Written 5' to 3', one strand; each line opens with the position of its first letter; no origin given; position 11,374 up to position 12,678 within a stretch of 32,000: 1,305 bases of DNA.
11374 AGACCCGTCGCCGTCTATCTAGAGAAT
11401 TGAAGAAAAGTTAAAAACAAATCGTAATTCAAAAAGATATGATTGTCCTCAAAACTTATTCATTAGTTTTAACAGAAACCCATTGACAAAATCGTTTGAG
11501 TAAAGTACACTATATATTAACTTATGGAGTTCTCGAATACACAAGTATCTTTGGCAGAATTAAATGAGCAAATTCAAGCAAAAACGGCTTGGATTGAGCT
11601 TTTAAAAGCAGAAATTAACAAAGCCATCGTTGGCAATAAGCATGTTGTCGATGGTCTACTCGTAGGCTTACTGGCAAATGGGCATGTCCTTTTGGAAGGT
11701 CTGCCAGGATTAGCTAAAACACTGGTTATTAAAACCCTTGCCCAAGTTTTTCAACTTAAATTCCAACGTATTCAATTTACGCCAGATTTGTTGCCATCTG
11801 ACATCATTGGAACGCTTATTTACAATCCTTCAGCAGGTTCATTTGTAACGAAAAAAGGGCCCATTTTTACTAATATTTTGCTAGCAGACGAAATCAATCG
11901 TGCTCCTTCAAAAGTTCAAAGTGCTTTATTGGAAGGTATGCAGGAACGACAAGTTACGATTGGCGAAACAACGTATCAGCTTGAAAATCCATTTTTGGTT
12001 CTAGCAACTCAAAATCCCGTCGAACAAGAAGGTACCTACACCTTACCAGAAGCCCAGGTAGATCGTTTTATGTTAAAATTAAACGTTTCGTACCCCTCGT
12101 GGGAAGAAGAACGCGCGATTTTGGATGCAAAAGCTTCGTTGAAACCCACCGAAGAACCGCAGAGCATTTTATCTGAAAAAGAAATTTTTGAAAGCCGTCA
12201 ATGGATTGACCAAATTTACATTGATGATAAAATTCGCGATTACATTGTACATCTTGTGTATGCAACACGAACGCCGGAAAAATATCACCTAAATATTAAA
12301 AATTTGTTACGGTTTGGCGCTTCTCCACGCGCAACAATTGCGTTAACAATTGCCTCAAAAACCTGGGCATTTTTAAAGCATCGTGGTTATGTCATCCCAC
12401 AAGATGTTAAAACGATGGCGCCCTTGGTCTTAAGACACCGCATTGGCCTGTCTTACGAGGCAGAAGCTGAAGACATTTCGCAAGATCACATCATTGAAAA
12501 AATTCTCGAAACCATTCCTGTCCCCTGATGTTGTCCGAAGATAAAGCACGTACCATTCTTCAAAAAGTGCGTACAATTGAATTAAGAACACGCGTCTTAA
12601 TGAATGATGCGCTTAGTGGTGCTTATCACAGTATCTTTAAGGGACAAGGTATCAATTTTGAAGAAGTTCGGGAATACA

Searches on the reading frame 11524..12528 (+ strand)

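Call 4: search_protein_families(library=pfam, proteins=[window:11524-12528:+], max_evalue=0.01)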
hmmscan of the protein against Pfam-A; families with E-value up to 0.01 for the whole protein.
window:11524-12528:+ (334 aa): 9 families
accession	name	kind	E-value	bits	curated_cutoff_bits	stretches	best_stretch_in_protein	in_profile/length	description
PF07726.17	AAA_3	-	1.8e-64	215.9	27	1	54-184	1-131/131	ATPase family associated with various cellular activities (AAA)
PF17863.7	AAA_lid_2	-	1.1e-21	76.8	22.7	1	259-327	6-74/74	AAA lid domain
PF20030.5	bpMoxR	-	6.2e-15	55.3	27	1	29-208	8-186/205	MoxR domain in the MoxR-vWA-beta-propeller ternary systems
PF07728.20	AAA_5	-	1.7e-14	54.4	22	1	54-182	1-139/139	AAA domain (dynein-related subfamily)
PF00493.29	MCM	-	8e-05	22.3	23.3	1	48-172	53-178/224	MCM P-loop domain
PF00158.32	Sigma54_activat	-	0.00032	20.9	20.2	1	53-168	23-147/168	Sigma-54 interaction domain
PF00004.35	AAA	-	0.00052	20.9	21.2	1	55-184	1-125/131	ATPase family associated with various cellular activities (AAA)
PF01078.27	Mg_chelatase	-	0.00094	19.1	20.3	0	34-76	4-46/207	Magnesium chelatase, subunit ChlI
PF05496.18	RuvB_N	-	0.0026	18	27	0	53-146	34-115/159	Holliday junction DNA helicase RuvB P-loop domain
